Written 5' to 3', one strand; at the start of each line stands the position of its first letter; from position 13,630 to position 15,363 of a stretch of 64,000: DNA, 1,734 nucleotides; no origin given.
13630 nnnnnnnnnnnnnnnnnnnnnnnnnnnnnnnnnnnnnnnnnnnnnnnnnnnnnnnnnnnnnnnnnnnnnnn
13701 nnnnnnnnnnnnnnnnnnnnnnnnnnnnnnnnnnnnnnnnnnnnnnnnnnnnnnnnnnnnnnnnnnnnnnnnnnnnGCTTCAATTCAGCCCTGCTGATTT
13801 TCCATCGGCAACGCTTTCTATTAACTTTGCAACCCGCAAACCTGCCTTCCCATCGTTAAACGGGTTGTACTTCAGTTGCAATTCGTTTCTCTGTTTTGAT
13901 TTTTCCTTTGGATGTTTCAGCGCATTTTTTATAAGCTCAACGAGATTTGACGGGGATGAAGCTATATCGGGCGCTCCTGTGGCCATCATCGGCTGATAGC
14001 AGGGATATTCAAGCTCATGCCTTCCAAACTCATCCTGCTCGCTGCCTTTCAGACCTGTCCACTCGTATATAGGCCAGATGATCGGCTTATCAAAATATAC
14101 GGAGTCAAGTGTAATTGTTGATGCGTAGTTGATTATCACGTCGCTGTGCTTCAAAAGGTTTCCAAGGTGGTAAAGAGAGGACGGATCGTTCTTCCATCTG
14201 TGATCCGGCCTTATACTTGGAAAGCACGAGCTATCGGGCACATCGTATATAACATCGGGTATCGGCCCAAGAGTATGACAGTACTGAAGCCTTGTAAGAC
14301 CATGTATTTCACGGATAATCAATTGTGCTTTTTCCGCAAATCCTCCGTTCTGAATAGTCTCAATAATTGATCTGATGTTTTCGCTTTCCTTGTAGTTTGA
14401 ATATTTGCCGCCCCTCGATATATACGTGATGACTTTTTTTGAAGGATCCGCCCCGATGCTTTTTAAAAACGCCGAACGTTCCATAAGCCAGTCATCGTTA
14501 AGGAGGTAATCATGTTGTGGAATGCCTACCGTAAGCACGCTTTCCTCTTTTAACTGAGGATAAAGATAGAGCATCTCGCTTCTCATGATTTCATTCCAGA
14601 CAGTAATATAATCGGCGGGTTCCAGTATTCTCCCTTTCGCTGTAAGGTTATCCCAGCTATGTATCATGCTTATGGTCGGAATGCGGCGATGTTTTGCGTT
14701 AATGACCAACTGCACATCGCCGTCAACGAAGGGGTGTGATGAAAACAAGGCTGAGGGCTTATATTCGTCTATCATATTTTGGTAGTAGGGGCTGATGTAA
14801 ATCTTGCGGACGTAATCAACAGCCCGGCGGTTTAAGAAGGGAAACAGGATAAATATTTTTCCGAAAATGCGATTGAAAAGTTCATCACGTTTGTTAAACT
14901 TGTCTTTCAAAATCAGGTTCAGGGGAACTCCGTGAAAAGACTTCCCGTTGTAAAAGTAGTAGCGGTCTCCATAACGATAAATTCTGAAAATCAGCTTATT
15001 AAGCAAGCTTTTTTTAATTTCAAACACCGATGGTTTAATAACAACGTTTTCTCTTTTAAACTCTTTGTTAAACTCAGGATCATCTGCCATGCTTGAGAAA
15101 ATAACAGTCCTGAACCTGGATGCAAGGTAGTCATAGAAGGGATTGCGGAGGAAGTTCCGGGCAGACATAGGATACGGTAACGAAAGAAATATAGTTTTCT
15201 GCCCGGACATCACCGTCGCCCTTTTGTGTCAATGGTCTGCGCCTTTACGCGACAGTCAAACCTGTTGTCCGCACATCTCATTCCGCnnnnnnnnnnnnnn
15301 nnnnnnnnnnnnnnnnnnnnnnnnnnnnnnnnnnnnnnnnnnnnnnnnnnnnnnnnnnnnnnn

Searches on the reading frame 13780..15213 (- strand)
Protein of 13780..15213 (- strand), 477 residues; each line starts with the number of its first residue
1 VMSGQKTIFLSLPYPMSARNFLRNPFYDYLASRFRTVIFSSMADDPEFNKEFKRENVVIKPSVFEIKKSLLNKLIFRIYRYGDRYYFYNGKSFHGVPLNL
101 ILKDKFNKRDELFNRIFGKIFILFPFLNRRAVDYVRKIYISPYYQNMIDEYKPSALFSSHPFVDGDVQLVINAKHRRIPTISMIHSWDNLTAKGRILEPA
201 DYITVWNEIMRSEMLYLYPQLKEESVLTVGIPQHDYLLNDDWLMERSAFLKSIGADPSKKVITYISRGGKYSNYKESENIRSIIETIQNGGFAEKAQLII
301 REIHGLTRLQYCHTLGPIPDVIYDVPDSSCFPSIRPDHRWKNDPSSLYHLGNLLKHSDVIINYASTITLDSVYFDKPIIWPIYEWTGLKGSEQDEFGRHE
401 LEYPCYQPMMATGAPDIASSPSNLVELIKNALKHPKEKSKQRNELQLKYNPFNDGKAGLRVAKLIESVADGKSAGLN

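Call 59: search_protein_families(library=pfam, proteins=[window:13780-15213:-], max_evalue=0.00001)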
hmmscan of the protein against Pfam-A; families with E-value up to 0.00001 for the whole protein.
window:13780-15213:- (477 aa): 1 family
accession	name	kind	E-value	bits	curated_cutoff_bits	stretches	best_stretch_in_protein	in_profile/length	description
PF04464.20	Glyphos_transf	-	1.4e-11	44.4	22.1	1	197-466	132-366/367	CDP-Glycerol:Poly(glycerophosphate) glycerophosphotransferase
